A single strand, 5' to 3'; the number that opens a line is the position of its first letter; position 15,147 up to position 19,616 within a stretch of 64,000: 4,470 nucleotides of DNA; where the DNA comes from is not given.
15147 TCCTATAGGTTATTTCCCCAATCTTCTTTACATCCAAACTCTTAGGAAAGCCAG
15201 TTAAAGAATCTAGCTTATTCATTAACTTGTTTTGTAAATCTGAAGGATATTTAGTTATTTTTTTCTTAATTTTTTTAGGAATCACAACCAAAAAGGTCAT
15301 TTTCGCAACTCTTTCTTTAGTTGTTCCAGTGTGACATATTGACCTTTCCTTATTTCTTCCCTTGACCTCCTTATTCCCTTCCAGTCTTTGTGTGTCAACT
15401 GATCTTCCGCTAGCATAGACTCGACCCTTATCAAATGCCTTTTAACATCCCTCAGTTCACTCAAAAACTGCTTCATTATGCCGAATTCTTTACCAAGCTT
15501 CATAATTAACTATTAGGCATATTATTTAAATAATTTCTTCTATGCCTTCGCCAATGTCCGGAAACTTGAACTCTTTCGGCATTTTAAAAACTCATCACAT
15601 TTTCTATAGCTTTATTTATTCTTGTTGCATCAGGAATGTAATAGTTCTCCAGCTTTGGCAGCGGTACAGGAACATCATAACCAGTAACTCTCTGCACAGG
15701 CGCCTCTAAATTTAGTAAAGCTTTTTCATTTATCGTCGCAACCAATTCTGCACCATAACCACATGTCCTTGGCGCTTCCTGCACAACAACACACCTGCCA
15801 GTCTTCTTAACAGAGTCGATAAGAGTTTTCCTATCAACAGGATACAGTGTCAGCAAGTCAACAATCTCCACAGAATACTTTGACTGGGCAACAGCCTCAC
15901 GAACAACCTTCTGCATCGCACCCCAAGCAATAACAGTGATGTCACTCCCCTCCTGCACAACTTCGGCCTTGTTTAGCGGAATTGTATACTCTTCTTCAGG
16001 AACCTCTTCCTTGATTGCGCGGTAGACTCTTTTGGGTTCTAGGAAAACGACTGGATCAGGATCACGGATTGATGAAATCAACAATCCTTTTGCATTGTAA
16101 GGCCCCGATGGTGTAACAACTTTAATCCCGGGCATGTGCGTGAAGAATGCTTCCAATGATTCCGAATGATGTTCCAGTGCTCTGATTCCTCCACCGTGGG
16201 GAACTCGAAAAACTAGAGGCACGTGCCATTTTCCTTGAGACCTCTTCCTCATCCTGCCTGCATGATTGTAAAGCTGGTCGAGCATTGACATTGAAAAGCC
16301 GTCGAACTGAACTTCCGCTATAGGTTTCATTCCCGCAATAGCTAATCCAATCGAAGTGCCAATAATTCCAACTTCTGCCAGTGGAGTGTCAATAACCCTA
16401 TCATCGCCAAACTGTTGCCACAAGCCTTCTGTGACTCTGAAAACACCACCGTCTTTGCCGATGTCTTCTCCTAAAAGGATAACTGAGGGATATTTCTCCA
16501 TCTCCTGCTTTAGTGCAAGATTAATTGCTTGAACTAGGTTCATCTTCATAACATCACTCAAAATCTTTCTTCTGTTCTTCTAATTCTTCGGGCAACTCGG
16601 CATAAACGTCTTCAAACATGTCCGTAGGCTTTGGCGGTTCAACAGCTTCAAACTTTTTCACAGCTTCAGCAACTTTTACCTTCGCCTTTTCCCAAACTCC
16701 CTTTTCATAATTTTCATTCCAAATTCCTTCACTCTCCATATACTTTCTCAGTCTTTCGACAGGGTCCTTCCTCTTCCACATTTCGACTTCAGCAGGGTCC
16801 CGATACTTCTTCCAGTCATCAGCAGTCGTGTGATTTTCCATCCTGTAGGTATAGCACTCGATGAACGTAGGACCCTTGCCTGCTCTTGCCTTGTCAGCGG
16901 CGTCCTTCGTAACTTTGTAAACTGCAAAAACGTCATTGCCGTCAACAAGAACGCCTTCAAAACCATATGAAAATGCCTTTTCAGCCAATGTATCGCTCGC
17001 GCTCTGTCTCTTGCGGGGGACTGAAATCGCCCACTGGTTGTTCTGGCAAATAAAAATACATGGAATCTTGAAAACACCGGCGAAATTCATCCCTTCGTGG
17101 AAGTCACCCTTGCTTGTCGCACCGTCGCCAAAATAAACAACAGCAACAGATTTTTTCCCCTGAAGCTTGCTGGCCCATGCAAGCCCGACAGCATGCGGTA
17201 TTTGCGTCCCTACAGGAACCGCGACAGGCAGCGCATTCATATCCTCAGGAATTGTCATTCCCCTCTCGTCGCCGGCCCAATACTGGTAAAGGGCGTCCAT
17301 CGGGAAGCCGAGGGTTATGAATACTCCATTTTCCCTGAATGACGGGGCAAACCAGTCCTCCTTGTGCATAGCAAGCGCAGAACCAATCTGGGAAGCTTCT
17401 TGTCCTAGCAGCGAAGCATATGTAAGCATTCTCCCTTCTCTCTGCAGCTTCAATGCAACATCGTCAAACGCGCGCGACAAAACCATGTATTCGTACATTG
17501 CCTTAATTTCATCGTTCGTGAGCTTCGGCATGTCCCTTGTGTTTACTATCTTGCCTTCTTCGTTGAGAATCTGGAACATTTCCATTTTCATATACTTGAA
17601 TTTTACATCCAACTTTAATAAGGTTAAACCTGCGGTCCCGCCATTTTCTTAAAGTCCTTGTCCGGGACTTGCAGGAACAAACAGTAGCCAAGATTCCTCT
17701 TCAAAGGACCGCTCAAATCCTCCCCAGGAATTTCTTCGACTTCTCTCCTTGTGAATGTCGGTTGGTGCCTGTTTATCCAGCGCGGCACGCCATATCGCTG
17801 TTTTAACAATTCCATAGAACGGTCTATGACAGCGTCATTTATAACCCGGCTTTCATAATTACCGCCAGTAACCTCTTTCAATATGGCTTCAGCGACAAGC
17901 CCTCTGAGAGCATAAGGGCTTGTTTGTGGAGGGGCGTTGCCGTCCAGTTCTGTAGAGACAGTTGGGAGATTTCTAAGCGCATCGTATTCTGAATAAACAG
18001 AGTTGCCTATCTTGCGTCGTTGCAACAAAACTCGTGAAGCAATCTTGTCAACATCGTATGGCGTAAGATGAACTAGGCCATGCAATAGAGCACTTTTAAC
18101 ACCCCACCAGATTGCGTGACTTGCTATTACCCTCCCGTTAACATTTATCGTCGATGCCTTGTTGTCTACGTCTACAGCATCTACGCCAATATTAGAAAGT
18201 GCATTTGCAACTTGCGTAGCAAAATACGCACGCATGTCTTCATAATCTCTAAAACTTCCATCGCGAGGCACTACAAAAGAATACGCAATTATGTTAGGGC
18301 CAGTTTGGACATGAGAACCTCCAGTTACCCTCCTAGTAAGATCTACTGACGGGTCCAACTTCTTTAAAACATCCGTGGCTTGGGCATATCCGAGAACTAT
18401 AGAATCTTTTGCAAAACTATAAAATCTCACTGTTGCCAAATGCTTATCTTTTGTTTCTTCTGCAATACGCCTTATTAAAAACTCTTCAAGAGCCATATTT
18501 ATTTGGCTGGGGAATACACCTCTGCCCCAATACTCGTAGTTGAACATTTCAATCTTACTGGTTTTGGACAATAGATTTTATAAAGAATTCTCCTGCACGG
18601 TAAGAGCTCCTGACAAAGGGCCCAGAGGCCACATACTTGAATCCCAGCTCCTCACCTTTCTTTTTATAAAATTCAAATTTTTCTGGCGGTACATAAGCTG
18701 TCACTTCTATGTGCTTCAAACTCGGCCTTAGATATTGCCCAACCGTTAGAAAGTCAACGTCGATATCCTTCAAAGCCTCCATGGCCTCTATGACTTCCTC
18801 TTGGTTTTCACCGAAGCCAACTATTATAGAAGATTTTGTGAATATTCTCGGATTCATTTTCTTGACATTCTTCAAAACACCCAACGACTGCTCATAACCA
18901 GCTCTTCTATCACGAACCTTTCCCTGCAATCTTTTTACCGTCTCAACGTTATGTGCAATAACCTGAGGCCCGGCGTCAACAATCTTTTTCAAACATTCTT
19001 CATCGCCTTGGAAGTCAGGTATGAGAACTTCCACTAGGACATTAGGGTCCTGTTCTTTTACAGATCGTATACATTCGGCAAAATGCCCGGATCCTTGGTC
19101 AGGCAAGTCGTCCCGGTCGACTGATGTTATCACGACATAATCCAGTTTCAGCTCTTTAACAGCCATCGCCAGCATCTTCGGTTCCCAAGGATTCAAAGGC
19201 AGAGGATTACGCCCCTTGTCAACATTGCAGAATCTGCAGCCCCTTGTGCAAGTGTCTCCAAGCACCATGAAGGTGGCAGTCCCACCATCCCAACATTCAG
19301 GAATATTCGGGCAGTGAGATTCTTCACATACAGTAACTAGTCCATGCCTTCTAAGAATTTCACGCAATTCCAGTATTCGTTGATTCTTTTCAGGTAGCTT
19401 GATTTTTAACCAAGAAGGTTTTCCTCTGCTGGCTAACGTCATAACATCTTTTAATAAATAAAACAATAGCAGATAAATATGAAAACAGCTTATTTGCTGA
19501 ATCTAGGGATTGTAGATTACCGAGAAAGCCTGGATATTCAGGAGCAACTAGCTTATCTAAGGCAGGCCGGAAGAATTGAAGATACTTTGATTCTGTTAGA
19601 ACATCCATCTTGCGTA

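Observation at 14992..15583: RelE-type toxin-antitoxin cassette inserted into the E1-beta/E2 junction, flanked by 49-bp direct repeats that duplicate the E2 start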

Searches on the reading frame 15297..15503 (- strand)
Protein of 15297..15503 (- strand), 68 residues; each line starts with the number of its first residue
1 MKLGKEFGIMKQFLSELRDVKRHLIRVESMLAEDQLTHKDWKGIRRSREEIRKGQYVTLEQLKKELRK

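Call 4: search_protein_families(library=pfam, proteins=[window:15297-15503:-], max_evalue=0.1)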
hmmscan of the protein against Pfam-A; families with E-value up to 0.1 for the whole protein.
window:15297-15503:- (68 aa): 2 families
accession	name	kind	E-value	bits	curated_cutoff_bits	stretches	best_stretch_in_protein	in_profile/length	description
PF18881.5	DUF5646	-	0.074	13.4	27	1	12-32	8-28/69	Family of unknown function (DUF5646)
PF06584.18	DIRP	-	0.076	13.6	27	0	11-53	8-50/108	DIRP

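Call 5: search_protein_families(library=ncbifam, proteins=[window:15297-15503:-], max_evalue=1)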
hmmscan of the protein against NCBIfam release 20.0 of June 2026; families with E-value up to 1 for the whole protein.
window:15297-15503:- (68 aa): 0 families

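Call 42: find_homologous_proteins(query=window:15297-15503:-)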
Query window:15297-15503:- (68 aa): 8 proteins with E <= 0.001 among 8 candidates.
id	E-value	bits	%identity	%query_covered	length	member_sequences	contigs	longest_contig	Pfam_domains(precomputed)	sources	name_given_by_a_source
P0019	3.7e-35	136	100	100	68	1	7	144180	-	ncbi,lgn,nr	ncbi:MAG: hypothetical protein HYT70_04420 [Candidatus Aenigmarchaeota archaeon]|nr:hypothetical pro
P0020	1.4e-25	106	81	99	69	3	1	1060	-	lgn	-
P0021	2.3e-25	105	78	99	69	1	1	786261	-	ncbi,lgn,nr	ncbi:MAG: hypothetical protein HYW24_03405 [Candidatus Aenigmarchaeota archaeon]|nr:hypothetical pro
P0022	1.8e-24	102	79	99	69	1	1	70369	-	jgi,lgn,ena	-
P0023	1.3e-23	99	76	99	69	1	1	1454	-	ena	-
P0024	1.7e-23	99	76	99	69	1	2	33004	-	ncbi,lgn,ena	-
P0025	6.0e-23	97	76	97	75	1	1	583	-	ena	-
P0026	1.4e-20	90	73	97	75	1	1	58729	-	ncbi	-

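Call 45: search_solved_structures(query=A2, max_evalue=10, show_alignments=3)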
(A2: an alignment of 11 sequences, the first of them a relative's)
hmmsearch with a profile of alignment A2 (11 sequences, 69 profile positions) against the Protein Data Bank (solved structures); distinct sequences matched with E-value up to 10: 13.
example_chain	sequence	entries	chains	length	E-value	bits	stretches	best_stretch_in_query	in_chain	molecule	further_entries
5gaf_i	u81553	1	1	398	0.4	14.1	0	13-48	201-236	Signal recognition particle protein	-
5l3r_A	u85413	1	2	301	0.78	13.1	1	9-39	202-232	Signal recognition particle 54 kDa protein, chloroplastic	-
9dso_C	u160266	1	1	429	1.2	12.6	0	18-47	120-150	Regulator of Ty1 transposition protein 103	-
2ojq_A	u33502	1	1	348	1.3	12.4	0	45-66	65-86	Programmed cell death 6-interacting protein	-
10px_12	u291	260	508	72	1.7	12.1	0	15-34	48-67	50S ribosomal protein L29 | 50S ribosomal protein L28 | Large ribosomal subunit protein uL29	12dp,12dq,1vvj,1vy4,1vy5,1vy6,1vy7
4v90_B2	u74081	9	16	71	1.7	12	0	15-34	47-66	50S RIBOSOMAL PROTEIN L29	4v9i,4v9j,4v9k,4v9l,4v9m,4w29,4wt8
6ixe_A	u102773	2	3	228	1.7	12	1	35-65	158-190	SH3 domain-binding protein 5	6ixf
5dm3_A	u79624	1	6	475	1.8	12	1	20-59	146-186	L-glutamine synthetase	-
4zer_12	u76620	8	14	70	1.9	11.9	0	15-34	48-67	50S ribosomal protein L29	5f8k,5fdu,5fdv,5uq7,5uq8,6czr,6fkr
2oex_A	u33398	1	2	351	1.9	11.9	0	45-66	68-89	Programmed cell death 6-interacting protein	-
4jjy_A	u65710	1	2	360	2.1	11.8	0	45-66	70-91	Programmed cell death 6-interacting protein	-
4v87_AW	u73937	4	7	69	3.4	11.1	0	15-34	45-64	50S ribosomal protein L29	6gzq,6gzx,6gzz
4wq1_K8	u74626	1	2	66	4.2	10.8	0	15-34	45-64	50S ribosomal protein L29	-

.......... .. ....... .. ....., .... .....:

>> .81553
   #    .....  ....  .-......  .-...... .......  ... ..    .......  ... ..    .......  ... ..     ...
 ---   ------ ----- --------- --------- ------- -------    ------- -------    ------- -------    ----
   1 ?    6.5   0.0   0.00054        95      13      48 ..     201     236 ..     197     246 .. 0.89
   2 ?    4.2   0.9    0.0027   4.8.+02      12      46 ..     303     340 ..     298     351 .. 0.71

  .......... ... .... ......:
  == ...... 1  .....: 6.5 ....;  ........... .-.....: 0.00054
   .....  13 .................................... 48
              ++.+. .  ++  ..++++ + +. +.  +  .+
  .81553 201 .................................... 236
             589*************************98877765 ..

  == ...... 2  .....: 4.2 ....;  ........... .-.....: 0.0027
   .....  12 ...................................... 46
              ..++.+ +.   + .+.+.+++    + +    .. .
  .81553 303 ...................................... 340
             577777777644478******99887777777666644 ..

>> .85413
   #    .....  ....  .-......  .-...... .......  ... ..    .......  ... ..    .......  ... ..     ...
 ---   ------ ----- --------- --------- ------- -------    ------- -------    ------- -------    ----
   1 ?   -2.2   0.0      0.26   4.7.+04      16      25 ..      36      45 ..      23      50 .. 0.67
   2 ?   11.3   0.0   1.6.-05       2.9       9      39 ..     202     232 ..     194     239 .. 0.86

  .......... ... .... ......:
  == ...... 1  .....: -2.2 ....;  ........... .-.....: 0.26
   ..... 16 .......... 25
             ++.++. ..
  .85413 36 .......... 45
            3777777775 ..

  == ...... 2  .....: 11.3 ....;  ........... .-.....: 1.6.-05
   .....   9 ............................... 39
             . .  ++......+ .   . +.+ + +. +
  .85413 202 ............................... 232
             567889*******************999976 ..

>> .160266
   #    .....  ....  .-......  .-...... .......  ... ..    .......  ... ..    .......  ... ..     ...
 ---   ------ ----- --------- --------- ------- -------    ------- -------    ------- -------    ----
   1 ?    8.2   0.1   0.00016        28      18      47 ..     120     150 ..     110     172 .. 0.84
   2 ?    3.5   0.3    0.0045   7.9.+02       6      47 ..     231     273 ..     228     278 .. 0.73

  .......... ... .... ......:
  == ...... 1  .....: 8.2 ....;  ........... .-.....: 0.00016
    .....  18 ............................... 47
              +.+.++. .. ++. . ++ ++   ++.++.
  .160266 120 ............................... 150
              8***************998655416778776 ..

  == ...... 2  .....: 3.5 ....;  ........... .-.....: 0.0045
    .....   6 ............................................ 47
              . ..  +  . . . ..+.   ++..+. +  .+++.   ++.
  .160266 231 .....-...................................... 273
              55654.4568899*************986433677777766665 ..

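Call 56: find_encoding_contigs(protein=P0025, flank=3000, max_places=5)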
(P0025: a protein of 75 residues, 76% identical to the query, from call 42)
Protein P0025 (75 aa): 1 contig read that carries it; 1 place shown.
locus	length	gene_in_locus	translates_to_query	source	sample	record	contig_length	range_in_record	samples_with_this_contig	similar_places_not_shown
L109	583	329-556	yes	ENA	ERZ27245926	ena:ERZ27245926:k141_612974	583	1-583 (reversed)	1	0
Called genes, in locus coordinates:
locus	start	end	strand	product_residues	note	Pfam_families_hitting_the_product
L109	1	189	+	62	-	?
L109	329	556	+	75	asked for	-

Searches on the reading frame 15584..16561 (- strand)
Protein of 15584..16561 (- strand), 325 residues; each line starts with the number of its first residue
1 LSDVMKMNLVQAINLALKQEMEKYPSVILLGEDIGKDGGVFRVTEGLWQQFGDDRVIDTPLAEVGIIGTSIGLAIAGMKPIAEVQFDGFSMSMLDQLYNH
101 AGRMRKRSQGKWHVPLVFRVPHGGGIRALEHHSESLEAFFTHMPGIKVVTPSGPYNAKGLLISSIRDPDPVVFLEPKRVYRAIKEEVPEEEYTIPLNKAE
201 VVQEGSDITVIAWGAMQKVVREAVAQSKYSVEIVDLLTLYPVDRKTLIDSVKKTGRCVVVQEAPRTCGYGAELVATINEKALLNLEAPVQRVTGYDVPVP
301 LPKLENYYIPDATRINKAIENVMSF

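Call 4: search_protein_families(library=pfam, proteins=[window:15584-16561:-], max_evalue=0.1)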
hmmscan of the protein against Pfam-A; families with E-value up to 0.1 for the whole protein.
window:15584-16561:- (325 aa): 2 families
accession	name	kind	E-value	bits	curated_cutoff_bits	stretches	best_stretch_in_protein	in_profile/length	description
PF02779.29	Transket_pyr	-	8.8e-45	152.9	27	1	6-181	2-173/174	Transketolase, pyrimidine binding domain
PF02780.25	Transketolase_C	-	5e-34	117.3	25.9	1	198-315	2-124/124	Transketolase, C-terminal domain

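Call 6: find_encoding_contigs(protein=window:15584-16561:-, flank=6000, max_places=10)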
Protein window:15584-16561:- (325 aa): no gene with exactly this product is on record in the collection.

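Call 8: find_related_loci(query=window:15584-16561:-, collection=genome_contigs, flank=5000)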
Query window:15584-16561:- (325 aa) in genome_contigs; peptide patterns used: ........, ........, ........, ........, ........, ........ (x = any residue, [..] = any of these).
357 stretches matched a pattern; 153 encode a relative of the query (tblastn E <= 1e-3); the best 80 are kept; 80 distinct loci.
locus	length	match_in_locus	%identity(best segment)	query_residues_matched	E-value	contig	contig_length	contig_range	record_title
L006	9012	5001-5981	91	1-325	0e+0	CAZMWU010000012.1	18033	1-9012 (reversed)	MAG TPA_asm: uncultured archaeon isolate binchicken_co38_184 genome assembly, contig: NODE_6551_length_18033_cov_9.80893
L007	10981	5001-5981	89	1-325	0e+0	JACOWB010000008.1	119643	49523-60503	MAG: Candidatus Aenigmatarchaeota archaeon isolate NC_groundwater_115_Ag_B-0.1um_41_10 S3_GD2017_2_B1_scaffold_168, whol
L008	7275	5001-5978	88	2-325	0e+0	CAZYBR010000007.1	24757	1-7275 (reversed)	MAG TPA_asm: uncultured archaeon isolate binchicken_co134_899 genome assembly, contig: NODE_4158_length_24757_cov_6.9502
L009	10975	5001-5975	89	3-325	0e+0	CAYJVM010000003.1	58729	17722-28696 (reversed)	MAG TPA_asm: uncultured archaeon isolate ERP125453_co1_206 genome assembly, contig: NODE_337_length_58729_cov_57.645516,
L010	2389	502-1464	89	7-325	0e+0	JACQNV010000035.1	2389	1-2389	MAG: Candidatus Aenigmatarchaeota archaeon isolate NC_groundwater_1264_Ag_S-0.2um_39_39 S_p2_S4_coassembly_k141_1977629,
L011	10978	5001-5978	86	2-325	0e+0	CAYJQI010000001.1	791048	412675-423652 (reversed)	MAG TPA_asm: uncultured archaeon isolate ERP125453_co1_263 genome assembly, contig: NODE_1_length_791048_cov_12.409087,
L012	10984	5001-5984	85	1-325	0e+0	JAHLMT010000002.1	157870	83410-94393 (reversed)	MAG: Candidatus Aenigmatarchaeota archaeon isolate QQ_2_bin_128 NODE_2_length_157870_cov_14.7482, whole genome shotgun s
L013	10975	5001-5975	87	3-325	0e+0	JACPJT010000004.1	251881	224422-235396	MAG: Candidatus Aenigmatarchaeota archaeon isolate NC_groundwater_475_Ag_S-0.1um_40_10 S35_SO-1_scaffold_120290, whole g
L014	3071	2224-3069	89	1-280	7e-180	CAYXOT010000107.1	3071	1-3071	MAG TPA_asm: uncultured archaeon isolate binchicken_co21_401 genome assembly, contig: NODE_58719_length_3071_cov_6.82493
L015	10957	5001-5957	71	7-325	5e-159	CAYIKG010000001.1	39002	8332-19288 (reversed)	MAG TPA_asm: uncultured archaeon isolate ERP119705_co24_1010 genome assembly, contig: NODE_910_length_39002_cov_4.931574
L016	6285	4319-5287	69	5-325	3e-155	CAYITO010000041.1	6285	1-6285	MAG TPA_asm: uncultured archaeon isolate ERP119705_co6_956 genome assembly, contig: NODE_19833_length_6285_cov_5.514928,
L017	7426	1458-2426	69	5-325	4e-154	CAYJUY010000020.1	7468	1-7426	MAG TPA_asm: uncultured archaeon isolate ERP125453_co1_359 genome assembly, contig: NODE_12406_length_7468_cov_4.105086,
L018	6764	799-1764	67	6-325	3e-153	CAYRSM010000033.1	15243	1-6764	MAG TPA_asm: uncultured archaeon isolate SRP093762_co1_53 genome assembly, contig: NODE_2324_length_15243_cov_11.120885,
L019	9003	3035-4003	68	5-325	4e-153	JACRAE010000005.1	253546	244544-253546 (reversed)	MAG: Candidatus Aenigmatarchaeota archaeon isolate NC_groundwater_1585_Pr3_B-0.1um_56_48 SR-2_scaffold_141_1657448, whol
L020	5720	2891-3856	67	6-325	4e-153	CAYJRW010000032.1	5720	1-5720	MAG TPA_asm: uncultured Candidatus Saccharibacteria bacterium isolate ERP125453_co1_241 genome assembly, contig: NODE_18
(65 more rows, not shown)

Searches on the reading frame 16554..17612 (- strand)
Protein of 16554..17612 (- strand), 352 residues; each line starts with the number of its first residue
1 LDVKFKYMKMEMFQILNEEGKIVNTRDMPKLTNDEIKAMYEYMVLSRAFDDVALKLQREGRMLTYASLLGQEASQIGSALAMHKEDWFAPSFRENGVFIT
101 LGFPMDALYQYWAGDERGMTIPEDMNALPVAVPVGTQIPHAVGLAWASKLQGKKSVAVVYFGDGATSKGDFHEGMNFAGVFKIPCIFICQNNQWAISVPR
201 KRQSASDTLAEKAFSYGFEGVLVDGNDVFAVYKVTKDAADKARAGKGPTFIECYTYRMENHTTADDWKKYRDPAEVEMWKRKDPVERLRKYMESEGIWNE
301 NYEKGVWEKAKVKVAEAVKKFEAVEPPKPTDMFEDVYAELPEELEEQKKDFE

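Call 4: search_protein_families(library=pfam, proteins=[window:16554-17612:-], max_evalue=0.1)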
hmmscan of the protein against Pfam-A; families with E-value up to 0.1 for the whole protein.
window:16554-17612:- (352 aa): 4 families
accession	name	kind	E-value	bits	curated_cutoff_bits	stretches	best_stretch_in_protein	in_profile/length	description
PF00676.26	E1_dh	-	6.9e-87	291.6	22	1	41-329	2-299/300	Dehydrogenase E1 component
PF13292.11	DXP_synthase_N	-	1.1e-06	28.6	21.2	1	135-197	114-176/274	1-deoxy-D-xylulose-5-phosphate synthase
PF02775.26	TPP_enzyme_C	-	0.0003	21.1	21.9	1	127-253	23-151/151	Thiamine pyrophosphate enzyme, C-terminal TPP binding domain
PF00456.26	Transketolase_N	-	0.0032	16.9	22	1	155-255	145-243/334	Transketolase, thiamine diphosphate binding domain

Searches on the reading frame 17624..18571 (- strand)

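Call 67: search_protein_families(library=pfam, proteins=[window:17624-18571:-], max_evalue=0.001)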
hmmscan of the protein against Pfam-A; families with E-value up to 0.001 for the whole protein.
window:17624-18571:- (315 aa): 1 family
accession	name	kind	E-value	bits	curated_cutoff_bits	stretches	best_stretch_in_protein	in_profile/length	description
PF21948.1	LplA-B_cat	-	1.7e-14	54.7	27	1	23-193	3-169/200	Lipoyl protein ligase A/B catalytic domain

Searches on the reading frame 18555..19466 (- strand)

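Call 67: search_protein_families(library=pfam, proteins=[window:18555-19466:-], max_evalue=0.001)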
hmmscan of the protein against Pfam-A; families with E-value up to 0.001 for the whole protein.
window:18555-19466:- (303 aa): 1 family
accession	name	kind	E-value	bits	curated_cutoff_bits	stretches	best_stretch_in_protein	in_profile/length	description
PF04055.27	Radical_SAM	-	1.5e-21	77.7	29.5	1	68-231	2-165/166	Radical SAM superfamily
